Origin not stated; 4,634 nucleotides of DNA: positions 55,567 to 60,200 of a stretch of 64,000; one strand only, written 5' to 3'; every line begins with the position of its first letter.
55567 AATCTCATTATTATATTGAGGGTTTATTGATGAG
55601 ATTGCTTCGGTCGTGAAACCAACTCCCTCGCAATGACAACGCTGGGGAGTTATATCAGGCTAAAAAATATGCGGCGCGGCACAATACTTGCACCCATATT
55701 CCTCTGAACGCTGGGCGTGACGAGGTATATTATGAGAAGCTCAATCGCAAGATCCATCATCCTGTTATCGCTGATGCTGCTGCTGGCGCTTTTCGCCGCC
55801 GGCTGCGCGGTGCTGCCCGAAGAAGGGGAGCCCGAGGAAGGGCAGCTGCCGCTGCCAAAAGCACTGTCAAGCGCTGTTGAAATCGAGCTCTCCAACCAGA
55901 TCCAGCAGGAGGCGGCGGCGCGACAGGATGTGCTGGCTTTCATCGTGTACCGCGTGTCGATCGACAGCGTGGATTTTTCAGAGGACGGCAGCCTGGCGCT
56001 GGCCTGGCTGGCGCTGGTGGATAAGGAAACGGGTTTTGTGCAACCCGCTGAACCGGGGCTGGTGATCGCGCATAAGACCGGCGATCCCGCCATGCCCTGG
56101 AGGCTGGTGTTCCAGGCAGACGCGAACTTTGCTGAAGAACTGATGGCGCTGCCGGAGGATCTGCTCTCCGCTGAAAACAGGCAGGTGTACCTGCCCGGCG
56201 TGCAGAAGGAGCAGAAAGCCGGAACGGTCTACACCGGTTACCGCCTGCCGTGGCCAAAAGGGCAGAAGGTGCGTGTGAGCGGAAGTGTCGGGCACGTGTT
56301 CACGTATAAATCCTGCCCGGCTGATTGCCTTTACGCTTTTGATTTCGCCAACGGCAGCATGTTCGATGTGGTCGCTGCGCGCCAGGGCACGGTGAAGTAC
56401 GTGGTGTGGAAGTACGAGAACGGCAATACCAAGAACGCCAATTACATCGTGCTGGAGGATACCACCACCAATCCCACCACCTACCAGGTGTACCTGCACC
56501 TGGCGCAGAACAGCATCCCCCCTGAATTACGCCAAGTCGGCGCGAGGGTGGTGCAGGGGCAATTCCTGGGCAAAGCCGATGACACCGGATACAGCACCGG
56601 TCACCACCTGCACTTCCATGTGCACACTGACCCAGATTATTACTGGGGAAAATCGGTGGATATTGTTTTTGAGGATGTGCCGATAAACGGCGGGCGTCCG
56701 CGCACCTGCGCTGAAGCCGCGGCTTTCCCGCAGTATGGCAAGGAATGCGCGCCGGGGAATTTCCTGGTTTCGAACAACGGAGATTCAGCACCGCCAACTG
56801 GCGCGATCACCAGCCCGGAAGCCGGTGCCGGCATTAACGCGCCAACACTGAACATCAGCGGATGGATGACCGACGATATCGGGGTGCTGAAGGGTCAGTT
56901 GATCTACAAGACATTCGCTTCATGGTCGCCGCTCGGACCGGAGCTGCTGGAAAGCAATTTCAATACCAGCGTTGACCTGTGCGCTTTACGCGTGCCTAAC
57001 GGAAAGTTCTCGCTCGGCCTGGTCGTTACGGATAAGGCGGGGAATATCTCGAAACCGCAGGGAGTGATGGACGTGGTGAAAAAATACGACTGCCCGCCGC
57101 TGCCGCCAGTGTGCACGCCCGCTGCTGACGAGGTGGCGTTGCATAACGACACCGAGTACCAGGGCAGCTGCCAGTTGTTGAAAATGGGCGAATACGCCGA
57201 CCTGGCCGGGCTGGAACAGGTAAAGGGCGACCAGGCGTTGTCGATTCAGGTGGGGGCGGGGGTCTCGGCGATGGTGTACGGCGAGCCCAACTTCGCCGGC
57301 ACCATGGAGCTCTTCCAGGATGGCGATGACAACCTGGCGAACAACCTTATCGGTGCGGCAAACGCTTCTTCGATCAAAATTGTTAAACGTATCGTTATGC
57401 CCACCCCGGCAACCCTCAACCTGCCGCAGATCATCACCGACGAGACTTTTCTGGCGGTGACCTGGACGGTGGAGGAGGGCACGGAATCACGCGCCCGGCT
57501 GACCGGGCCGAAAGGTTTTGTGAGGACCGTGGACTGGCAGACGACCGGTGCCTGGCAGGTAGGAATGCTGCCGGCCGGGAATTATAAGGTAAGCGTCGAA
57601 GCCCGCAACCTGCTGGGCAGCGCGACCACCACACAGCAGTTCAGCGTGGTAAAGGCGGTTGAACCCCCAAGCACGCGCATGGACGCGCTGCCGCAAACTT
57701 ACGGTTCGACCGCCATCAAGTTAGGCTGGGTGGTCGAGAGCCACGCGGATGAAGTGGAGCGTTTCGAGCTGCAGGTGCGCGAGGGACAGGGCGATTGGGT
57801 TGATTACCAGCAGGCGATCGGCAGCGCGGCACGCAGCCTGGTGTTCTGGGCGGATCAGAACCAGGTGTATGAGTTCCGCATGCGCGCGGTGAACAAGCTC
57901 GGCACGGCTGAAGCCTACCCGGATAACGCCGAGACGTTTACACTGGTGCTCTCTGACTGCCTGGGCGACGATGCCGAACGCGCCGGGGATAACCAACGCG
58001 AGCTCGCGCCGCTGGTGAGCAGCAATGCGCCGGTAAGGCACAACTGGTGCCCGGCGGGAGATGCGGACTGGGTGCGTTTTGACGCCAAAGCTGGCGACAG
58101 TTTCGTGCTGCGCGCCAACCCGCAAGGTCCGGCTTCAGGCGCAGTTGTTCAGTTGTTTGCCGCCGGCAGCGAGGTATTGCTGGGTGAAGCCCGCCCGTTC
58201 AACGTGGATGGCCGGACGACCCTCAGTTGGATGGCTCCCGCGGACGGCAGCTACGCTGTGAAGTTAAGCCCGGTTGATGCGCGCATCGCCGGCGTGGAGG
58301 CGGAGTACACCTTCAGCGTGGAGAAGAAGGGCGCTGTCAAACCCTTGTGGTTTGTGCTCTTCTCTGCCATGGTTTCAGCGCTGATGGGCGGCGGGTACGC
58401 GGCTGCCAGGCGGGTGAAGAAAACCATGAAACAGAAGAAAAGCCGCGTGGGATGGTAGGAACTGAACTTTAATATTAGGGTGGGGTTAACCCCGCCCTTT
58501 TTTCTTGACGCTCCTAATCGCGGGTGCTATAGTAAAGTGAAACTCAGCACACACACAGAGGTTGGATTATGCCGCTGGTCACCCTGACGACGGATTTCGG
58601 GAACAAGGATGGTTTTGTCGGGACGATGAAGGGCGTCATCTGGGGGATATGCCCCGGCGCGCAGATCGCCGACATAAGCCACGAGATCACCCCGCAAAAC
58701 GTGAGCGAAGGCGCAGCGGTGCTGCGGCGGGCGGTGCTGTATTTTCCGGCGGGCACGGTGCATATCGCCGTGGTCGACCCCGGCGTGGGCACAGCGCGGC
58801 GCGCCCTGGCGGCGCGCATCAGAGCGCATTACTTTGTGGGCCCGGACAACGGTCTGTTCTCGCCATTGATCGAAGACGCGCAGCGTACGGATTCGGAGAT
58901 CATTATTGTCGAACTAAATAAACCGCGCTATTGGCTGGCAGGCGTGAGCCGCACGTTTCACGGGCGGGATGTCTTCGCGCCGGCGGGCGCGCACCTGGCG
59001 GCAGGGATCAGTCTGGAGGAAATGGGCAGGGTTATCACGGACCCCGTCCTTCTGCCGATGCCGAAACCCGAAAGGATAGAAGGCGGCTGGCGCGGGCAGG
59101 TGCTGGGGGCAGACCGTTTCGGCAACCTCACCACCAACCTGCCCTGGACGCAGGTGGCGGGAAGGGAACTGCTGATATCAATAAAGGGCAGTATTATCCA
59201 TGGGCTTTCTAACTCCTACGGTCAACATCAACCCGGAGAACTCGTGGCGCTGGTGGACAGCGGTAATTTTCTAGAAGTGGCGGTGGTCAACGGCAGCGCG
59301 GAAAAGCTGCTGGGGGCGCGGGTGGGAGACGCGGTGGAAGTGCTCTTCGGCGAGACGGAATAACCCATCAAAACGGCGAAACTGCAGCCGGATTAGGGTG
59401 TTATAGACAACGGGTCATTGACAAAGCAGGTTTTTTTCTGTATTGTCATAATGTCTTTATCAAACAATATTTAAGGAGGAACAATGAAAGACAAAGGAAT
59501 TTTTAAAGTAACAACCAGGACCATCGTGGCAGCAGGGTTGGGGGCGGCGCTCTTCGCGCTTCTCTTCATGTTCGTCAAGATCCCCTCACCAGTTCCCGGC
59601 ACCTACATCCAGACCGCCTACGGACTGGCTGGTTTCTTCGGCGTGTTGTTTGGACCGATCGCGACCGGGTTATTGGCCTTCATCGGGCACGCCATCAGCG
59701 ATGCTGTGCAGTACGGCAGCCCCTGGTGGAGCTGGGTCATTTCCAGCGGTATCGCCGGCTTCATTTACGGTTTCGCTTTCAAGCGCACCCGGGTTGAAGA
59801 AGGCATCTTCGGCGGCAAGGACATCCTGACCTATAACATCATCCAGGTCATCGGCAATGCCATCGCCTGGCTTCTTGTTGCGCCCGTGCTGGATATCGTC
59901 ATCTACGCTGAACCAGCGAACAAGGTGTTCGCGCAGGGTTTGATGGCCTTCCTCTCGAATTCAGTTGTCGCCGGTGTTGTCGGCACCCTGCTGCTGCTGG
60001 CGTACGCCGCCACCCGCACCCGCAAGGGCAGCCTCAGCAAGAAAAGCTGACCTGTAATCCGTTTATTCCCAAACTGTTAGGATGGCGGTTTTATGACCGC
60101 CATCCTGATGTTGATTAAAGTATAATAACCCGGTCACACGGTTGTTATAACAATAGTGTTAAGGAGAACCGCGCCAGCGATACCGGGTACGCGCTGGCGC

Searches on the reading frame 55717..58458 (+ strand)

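Call 24: search_protein_families(library=pfam, proteins=[window:55717-58458:+], max_evalue=0.00001)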
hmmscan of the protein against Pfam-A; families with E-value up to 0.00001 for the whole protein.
window:55717-58458:+ (913 aa): 1 family
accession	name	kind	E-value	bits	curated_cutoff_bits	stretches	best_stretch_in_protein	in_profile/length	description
PF01551.29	Peptidase_M23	-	1.4e-11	44.8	28.7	1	208-305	6-90/96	Peptidase family M23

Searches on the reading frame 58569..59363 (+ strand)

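Call 108: search_protein_families(library=pfam, proteins=[window:58569-59363:+], max_evalue=0.0001)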
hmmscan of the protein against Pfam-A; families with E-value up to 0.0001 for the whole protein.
window:58569-59363:+ (264 aa): 2 families
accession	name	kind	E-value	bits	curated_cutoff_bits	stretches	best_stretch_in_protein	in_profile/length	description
PF01887.21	SAM_HAT_N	-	5e-57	192.2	26.3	1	4-153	1-145/145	SAM hydroxide adenosyltransferase N-terminal domain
PF20257.3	SAM_HAT_C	-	9.6e-20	71.2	25.5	1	176-257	1-84/84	SAM hydroxide adenosyltransferase C-terminal domain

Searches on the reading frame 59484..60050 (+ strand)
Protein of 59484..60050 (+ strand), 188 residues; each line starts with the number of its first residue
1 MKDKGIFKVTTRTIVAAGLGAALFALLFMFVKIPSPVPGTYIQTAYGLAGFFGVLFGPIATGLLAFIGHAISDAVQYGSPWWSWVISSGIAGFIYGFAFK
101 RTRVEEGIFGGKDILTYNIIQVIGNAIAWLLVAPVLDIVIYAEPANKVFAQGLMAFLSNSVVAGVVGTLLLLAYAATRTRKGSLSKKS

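Call 108: search_protein_families(library=pfam, proteins=[window:59484-60050:+], max_evalue=0.0001)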
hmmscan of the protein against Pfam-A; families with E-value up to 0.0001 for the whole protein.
window:59484-60050:+ (188 aa): 1 family
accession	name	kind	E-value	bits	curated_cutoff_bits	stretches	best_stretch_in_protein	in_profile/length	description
PF07155.17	ECF-ribofla_trS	-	4e-47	160.8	26.7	1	9-175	2-171/172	ECF-type riboflavin transporter, S component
